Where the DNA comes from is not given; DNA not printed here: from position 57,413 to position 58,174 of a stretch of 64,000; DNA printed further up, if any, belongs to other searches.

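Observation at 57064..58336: Uncharacterised three-gene operon (small basic protein, HEPN-like Rx4HG protein, membrane protein) in very AT-rich DNA next to HepT/MntA: a candidate abortive-infection / toxin module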

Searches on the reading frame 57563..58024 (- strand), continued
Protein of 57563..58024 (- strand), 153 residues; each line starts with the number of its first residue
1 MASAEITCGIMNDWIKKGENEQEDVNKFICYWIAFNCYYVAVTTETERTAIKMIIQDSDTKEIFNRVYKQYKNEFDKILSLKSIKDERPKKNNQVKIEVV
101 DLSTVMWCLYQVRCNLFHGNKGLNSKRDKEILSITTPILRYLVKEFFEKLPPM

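Call 49: fold_search(model_id=the predicted structure, library=pdb)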
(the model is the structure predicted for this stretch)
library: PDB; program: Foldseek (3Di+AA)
matches with E <= 10: 103; with E <= 0.001: 0
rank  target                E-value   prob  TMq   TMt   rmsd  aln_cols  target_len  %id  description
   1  8del_A                2.1e+00  0.30  0.35  0.46  10.2       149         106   11  Trimeric Heme-Free Cytochrome Variant ApoCyt-TriCyt3 (released 2022-07-06)
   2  7bxo_F                2.2e+00  0.13  0.32  0.35  12.2       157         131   12  Crystal structure of the toxin-antitoxin with AMP-PNP (released 2020-09-30)
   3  9png_A                2.4e+00  0.16  0.30  0.38  13.0       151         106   12  Co-bound structure of the H77C variant of TriCyt2 (released 2025-10-22)
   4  8sji_B                2.6e+00  0.33  0.37  0.47   6.2       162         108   10  Apo Structure of Computationally Designed Homotrimer TP1 (released 2023-07-05)
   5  9ooq_A                3.0e+00  0.09  0.22  0.06   9.8       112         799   12  Closed state of Gly/Glu/24S-HC bound hGluN1a-2B NMDAR (released 2025-10-29)
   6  7d5i_A                3.0e+00  0.04  0.20  0.09  17.7       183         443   11  Structure of Mycobacterium smegmatis bd complex in the apo-form. (released 2021-06-23)
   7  8sjh_C                3.5e+00  0.23  0.35  0.45   6.2       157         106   10  Zn-Bound Structure of Computationally Designed Homotrimer TP1 (released 2023-07-05)
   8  4r32_A                3.6e+00  0.10  0.27  0.29   8.2       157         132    7  Crystal Structure Analysis of Pyk2 and Paxillin LD motifs (released 2014-09-17)
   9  5k7h_A                3.6e+00  0.07  0.27  0.23  12.3       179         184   12  Crystal structure of AibR in complex with the effector molecule isovaleryl coenzyme A (released 2016-12-21)
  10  9vei_A                3.6e+00  0.03  0.18  0.10  18.8       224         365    9  structure of human KCNQ1-KCNE1-CaM complex with PIP2 (released 2025-08-20)
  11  1t6i_C                3.8e+00  0.08  0.23  0.28  10.1       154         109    9  Nickel Superoxide Dismutase (NiSOD) Apo Structure (released 2004-07-13)
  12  8sjf                  4.0e+00  0.23  0.37  0.48   7.2       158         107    8  Apo Structure of Computationally Designed Homotrimer Tet4 (released 2023-07-05)
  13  3g50_C                4.0e+00  0.08  0.23  0.28  10.1       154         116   10  Crystal Structure of NiSOD D3A mutant at 1.9 A (released 2009-04-28)
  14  8sjh_B                4.2e+00  0.21  0.36  0.44   6.2       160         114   10  Zn-Bound Structure of Computationally Designed Homotrimer TP1 (released 2023-07-05)
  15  6dyj_A                4.2e+00  0.20  0.36  0.46   7.5       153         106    9  Iron-bound structure of the engineered cyt b562 variant, CH3Y* (released 2019-04-24)
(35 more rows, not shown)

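Call 51: search_protein_families(library=pfam, alignment_id=A4, max_evalue=0.001)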
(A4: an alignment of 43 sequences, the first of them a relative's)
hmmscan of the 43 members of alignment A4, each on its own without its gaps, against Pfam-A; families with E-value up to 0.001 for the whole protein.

A. member 1, L001:6474-7115:+ (214 aa): 0 families

B. families by the number of members that match (of 43 scanned): 51 families (the first 25 are shown)
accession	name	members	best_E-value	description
PF10544.15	T5orf172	3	5.8e-10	T5orf172 domain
PF13455.12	MUG113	3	2.1e-08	Meiotically up-regulated gene 113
PF04851.21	ResIII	3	8.1e-07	Type III restriction enzyme, res subunit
PF02384.22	N6_Mtase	2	2.1e-58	N-6 DNA Methylase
PF07669.17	Eco57I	2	2.3e-08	Eco57I restriction-modification methylase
PF01975.23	SurE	1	1.5e-56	Survival protein SurE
PF17202.10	sCache_3_3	1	4.6e-31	Single cache domain 3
PF00015.26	MCPsignal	1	1.1e-30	Methyl-accepting chemotaxis protein (MCP) signalling domain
PF01555.25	N6_N4_Mtase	1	2e-29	DNA methylase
PF17201.10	Cache_3-Cache_2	1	5.3e-29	Cache 3/Cache 2 fusion domain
PF04255.20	DUF433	1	4.3e-28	Protein of unknown function (DUF433)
PF06094.17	GGACT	1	1.2e-26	Gamma-glutamyl cyclotransferase, AIG2-like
PF01202.28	SKI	1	2.3e-25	Shikimate kinase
PF00253.27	Ribosomal_S14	1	9.6e-24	Ribosomal protein S14p/S29e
PF06634.17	DUF1156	1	1.2e-22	Protein of unknown function (DUF1156)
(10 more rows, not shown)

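Call 57: fold_search(model_id=the predicted structure, library=viral)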
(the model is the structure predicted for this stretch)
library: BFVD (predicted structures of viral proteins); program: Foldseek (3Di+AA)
matches with E <= 10: 92; with E <= 0.001: 0
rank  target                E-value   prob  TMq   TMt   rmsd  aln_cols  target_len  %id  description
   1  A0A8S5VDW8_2          9.6e-01  0.13  0.25  0.06  19.1       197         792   13  Tail tape measure protein [Siphoviridae sp. ctGa111]
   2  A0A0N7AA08            1.2e+00  0.25  0.32  0.30  10.4       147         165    7  (no name in the UniProt tables at hand)
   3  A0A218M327            1.9e+00  0.06  0.19  0.22  17.6       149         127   12  Uncharacterized protein [Acidovorax phage ACP17]
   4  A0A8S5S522            2.0e+00  0.10  0.23  0.22  13.1       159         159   12  Uncharacterized protein [Siphoviridae sp. ctmP938]
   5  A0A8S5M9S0            2.4e+00  0.08  0.26  0.12  13.7       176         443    8  Bacteriocin [Siphoviridae sp. ctv4j104]
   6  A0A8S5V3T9            2.5e+00  0.38  0.52  0.28  10.5       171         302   13  Uncharacterized protein [Siphoviridae sp. cttKr9]
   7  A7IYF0                2.5e+00  0.13  0.28  0.33  14.4       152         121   11  Gp83 [Corynebacterium phage P1201]
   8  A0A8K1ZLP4            2.5e+00  0.07  0.25  0.17  19.9       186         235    9  (no name in the UniProt tables at hand)
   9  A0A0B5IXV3            2.7e+00  0.10  0.29  0.24  15.6       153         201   12  Uncharacterized protein [Pandoravirus inopinatum]
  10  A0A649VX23            2.9e+00  0.04  0.17  0.18  18.6       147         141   12  Uncharacterized protein [Arthrobacter phage BeatusComedenti]
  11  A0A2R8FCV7            3.0e+00  0.28  0.35  0.45   6.2       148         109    9  Uncharacterized protein [Brazilian cedratvirus IHUMI]
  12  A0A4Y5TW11            3.0e+00  0.09  0.25  0.20  16.6       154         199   12  Haloacid dehalogenase [Vibrio phage VAP7]
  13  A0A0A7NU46            3.0e+00  0.07  0.26  0.21  16.5       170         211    8  Nucleotide modification associated domain-containing protein [Lactobacillus phage LfeInf]
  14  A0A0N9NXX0            3.2e+00  0.16  0.35  0.29   8.3       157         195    7  Uncharacterized protein [Acidianus bottle-shaped virus 2 strain ABV2]
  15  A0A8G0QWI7            3.2e+00  0.12  0.23  0.17   8.2        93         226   16  Putative ORF3 protein [Giant panda associated gemycircularvirus]
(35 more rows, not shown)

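Call 58: list_cluster_members(proteins=[P0006, P0007, P0009, P0012, P0020, P0024, P0028, P0035, P0051, P0059])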
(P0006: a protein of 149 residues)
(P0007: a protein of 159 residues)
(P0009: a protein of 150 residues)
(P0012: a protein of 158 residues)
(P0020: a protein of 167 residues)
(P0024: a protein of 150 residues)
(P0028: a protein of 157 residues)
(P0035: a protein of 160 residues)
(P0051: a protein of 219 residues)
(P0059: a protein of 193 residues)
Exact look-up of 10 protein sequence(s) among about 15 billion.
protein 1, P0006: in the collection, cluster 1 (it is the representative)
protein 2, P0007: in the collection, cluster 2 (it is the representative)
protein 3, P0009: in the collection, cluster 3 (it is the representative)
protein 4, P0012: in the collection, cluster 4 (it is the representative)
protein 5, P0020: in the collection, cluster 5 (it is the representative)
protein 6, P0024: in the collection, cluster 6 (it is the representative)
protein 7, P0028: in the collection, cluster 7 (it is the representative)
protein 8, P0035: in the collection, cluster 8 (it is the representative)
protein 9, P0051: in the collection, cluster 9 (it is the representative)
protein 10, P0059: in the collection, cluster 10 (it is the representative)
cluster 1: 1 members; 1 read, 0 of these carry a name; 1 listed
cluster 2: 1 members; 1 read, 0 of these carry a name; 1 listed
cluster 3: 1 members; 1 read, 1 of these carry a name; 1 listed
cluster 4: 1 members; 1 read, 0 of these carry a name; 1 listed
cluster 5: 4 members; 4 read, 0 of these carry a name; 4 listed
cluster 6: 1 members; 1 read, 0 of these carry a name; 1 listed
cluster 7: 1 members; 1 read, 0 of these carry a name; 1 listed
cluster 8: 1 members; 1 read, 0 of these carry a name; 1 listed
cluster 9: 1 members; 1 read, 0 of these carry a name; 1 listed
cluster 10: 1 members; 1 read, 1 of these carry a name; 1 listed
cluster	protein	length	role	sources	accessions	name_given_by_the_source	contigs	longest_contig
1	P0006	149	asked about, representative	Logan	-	-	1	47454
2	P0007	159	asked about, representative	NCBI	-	-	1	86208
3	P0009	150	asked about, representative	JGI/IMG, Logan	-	hypothetical protein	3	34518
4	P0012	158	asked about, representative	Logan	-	-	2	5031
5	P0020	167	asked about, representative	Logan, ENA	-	-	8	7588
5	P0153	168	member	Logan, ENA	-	-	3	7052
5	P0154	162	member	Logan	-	-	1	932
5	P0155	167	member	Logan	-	-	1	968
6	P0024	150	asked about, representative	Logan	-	-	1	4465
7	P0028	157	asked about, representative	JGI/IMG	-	-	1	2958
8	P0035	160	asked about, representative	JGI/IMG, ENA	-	-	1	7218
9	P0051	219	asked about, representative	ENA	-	-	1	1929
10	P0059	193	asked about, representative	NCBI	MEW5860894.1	MAG: hypothetical protein AB1861_26565 [Cyanobacteriota bacterium]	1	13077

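Call 59: search_protein_families(library=pfam, alignment_id=A2, max_evalue=5)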
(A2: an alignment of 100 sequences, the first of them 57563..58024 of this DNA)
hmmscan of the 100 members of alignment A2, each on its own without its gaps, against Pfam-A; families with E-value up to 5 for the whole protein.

A. member 1, window:57563-58024:- (153 aa): 3 families
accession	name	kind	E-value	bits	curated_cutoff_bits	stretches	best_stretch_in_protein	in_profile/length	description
PF11934.14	DUF3452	-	0.0035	17.4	26.3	1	63-110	55-104/135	Domain of unknown function (DUF3452)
PF17419.7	MauJ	-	0.0087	17.4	28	1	17-128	7-96/116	Methylamine utilization protein MauJ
PF23899.1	SU10_portal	-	0.15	10.9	30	1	10-103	106-199/593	Phage SU10 portal protein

B. families by the number of members that match (of 100 scanned): 61 families (the first 25 are shown)
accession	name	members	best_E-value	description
PF17419.7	MauJ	35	6.4e-09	Methylamine utilization protein MauJ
PF18739.6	HEPN_Apea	4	0.0042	Apea-like HEPN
PF21884.2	ZUO1-like_ZHD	4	0.022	Zuotin-like, zuotin homology domain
PF06022.16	Cir_Bir_Yir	2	0.01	Plasmodium variant antigen protein Cir/Yir/Bir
PF07583.16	PSCyt2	2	0.017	Protein of unknown function (DUF1549)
PF01093.22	Clusterin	1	0.00065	Clusterin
PF17898.6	GerD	1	0.00067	Spore germination GerD central core domain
PF22718.1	SNaCT13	1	0.0034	Short NACHT-associated C-Terminal domain, family 13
PF11934.14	DUF3452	1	0.0035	Domain of unknown function (DUF3452)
PF11262.13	Tho2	1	0.0062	Transcription factor/nuclear export subunit protein 2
PF09409.15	PUB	1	0.0066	PUB domain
PF05210.18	Sprouty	1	0.01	Sprouty protein (Spry)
PF21513.2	SidD_C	1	0.015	SidD, C-terminal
PF15956.11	DUF4760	1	0.016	Domain of unknown function (DUF4760)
PF10493.15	Rod_C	1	0.019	Rough deal protein C-terminal region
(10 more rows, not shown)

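Call 61: search_protein_families(library=padloc, alignment_id=A2, max_evalue=0.01)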
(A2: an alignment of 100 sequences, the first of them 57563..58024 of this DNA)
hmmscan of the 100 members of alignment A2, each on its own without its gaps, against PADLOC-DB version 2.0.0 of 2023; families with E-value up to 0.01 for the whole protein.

A. member 1, window:57563-58024:- (153 aa): 1 family
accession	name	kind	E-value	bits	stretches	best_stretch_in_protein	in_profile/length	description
PDLC03836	DzbB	-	1.5e-05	22.6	1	45-148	248-336/341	-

B. families by the number of members that match (of 100 scanned): 11 families
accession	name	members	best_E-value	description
PDLC03836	DzbB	54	1.7e-06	-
PDLC01828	CARF2--CARF_HEPN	1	6.4e-05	-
PDLC03825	spbK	1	0.00035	-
PDLC04850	PDC-S05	1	0.00092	-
PDLC04884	PDC-S05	1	0.00099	-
PDLC01031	Csx1/Csm6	1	0.0011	CARF+HEPN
PDLC01580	Cas9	1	0.0013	"CAS-II-A,CAS-II-B,CAS-II-C; effector__SPE"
PDLC02178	Drt4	1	0.0017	-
PDLC00387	SduA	1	0.0045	DUF4263 domain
PDLC01845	CARF2--CARF_HEPN_Unk_f1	1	0.0057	-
PDLC03870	LmuC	1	0.0068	-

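Call 66: list_cluster_members(proteins=[P0001, P0156, P0157, P0003, P0004])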
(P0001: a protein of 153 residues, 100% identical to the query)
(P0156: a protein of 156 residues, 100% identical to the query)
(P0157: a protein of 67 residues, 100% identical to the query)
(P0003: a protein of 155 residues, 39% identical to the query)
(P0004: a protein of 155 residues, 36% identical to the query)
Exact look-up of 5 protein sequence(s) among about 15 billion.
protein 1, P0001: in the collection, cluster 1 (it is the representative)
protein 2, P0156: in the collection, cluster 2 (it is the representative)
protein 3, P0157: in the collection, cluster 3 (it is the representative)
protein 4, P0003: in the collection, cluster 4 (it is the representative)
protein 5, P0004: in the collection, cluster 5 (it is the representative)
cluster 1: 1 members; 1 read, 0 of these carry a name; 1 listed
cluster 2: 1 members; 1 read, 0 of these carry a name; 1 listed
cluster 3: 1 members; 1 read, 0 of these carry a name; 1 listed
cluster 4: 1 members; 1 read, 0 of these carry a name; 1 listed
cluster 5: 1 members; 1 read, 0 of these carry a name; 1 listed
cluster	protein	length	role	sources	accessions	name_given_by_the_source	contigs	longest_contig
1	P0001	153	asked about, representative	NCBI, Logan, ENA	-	-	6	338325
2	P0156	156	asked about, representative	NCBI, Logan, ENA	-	-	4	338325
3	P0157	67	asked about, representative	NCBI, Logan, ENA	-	-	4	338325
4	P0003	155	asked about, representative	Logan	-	-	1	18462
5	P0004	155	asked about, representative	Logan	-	-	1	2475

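Call 71: search_protein_families(library=pfam, proteins=[L021:3428-4957:+, L021:5430-8333:+, L057:2667-4892:+, L073:5498-6805:+, L027:3917-4978:+, L011:2513-3328:+, L012:1248-2294:+, L010:5456-6574:+, L010:4502-4972:+, L001:4572-5213:+], max_evalue=0.01)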
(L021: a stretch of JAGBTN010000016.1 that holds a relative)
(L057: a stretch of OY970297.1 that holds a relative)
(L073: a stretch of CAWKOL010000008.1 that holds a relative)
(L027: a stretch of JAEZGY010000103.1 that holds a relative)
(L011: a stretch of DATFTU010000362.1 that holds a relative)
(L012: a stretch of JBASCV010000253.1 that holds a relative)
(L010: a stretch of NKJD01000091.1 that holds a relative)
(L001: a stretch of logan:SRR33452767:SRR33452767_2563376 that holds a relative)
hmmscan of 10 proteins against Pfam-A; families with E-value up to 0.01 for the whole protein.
L021:3428-4957:+ (510 aa): 4 families
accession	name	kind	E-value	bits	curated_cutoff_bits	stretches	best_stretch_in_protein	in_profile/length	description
PF07669.17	Eco57I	-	8.3e-37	127.3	25.3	1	91-267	1-171/171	Eco57I restriction-modification methylase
PF02384.22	N6_Mtase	-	2.8e-06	27.3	20.4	1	24-107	26-94/311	N-6 DNA Methylase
PF01170.24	UPF0020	-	0.00036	20.7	22.3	0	172-222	107-156/197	RMKL-like, methyltransferase domain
PF20473.4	MmeI_Mtase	-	0.00064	19.4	27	1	50-121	21-93/259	MmeI, DNA-methyltransferase domain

L021:5430-8333:+ (968 aa): 5 families
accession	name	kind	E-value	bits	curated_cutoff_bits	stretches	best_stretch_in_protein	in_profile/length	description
PF10544.15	T5orf172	-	4.9e-07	30.6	20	1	25-109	9-97/101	T5orf172 domain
PF13455.12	MUG113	-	7.7e-07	30.1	22.3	1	31-109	1-70/73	Meiotically up-regulated gene 113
PF04851.21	ResIII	-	3.3e-06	27.5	22.5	1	126-290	2-149/164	Type III restriction enzyme, res subunit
PF07200.18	Mod_r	-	0.003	18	30.1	1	666-743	5-83/146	Modifier of rudimentary (Mod(r)) protein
PF21196.3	PcrA_UvrD_tudor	-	0.0061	16.8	23.9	0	923-948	4-31/48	PcrA/UvrD tudor domain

L057:2667-4892:+ (742 aa): 3 families
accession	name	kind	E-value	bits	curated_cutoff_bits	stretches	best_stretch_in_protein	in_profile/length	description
PF13560.12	HTH_31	-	1.2e-10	41.9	27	1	24-80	1-60/64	Helix-turn-helix domain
PF01381.28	HTH_3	-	9.8e-06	26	23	1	29-70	1-42/55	Helix-turn-helix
PF13744.12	HTH_37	-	0.0031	17.7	27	0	23-60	17-54/80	Helix-turn-helix domain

L073:5498-6805:+ (436 aa): 0 families

L027:3917-4978:+ (354 aa): 0 families

L011:2513-3328:+ (272 aa): 0 families

L012:1248-2294:+ (349 aa): 1 family
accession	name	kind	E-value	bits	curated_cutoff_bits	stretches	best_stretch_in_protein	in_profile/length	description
PF14280.11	DUF4365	-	4.6e-15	56.3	24.3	1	12-147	2-134/139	Domain of unknown function (DUF4365)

L010:5456-6574:+ (373 aa): 1 family
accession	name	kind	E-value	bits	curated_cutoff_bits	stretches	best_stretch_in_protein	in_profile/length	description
PF18730.6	HEPN_Cthe2314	-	4e-08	33.9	27.1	1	220-326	38-144/174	Cthe_2314-like HEPN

L010:4502-4972:+ (157 aa): 0 families

L001:4572-5213:+ (214 aa): 1 family
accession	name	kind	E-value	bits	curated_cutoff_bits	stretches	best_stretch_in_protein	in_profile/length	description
PF04542.20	Sigma70_r2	-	0.0081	16.4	24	0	89-112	45-68/71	Sigma-70 region 2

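Call 83: search_protein_families(library=pfam, alignment_id=A5, max_evalue=0.001)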
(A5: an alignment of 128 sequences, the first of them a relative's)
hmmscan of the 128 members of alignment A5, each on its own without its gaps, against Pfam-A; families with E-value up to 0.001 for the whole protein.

A. member 1, L001:4572-5213:+ (214 aa): 0 families

B. families by the number of members that match (of 128 scanned): 117 families (the first 25 are shown)
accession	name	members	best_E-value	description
PF02384.22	N6_Mtase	3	4.4e-40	N-6 DNA Methylase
PF20473.4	MmeI_Mtase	3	2.2e-08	MmeI, DNA-methyltransferase domain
PF01555.25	N6_N4_Mtase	2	2.2e-47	DNA methylase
PF07669.17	Eco57I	2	2.2e-37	Eco57I restriction-modification methylase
PF01541.30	GIY-YIG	2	4.2e-15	GIY-YIG catalytic domain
PF12728.13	HTH_17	2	1.2e-10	Helix-turn-helix domain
PF14279.12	HNH_5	2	3.4e-08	HNH endonuclease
PF00773.25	RNB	1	1.7e-108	RNB domain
PF00821.23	PEPCK_GTP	1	6.7e-103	Phosphoenolpyruvate carboxykinase C-terminal P-loop domain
PF00574.28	CLP_protease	1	4.6e-83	Clp protease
PF02515.22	CoA_transf_3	1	9.3e-82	CoA-transferase family III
PF01409.25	tRNA-synt_2d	1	8.4e-79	tRNA synthetases class II core domain (F)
PF17297.7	PEPCK_N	1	6.5e-58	Phosphoenolpyruvate carboxykinase N-terminal domain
PF03073.20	TspO_MBR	1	3.2e-53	TspO/MBR family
PF00144.29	Beta-lactamase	1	1.6e-49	Beta-lactamase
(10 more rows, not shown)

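Call 90: search_dna_similar(query=window:57563-58024:-, collection=plasmids, mode=protein, max_evalue=0.01, max_rows=30)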
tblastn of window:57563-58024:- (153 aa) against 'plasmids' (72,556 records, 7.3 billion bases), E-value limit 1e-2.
Records with a match: 1; places in all: 1; records where one place covers at least 80% of the query: 1.
Best place of each record, by identity: <60% 1.
By first word of the organism name: Sphingomonas 1.
By predicted mobility (MOB-suite, as given by PLSDB): mobilizable 1.
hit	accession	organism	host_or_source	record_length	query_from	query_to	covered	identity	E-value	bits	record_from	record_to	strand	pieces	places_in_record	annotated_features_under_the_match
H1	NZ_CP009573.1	Sphingomonas taxi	Plant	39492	7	144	90%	19.4%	4e-3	44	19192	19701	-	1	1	hypothetical protein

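Call 91: search_dna_similar(query=window:57563-58024:-, collection=phages, mode=protein, max_evalue=0.01, max_rows=20)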
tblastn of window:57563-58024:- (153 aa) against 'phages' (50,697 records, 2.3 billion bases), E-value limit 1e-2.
No match.
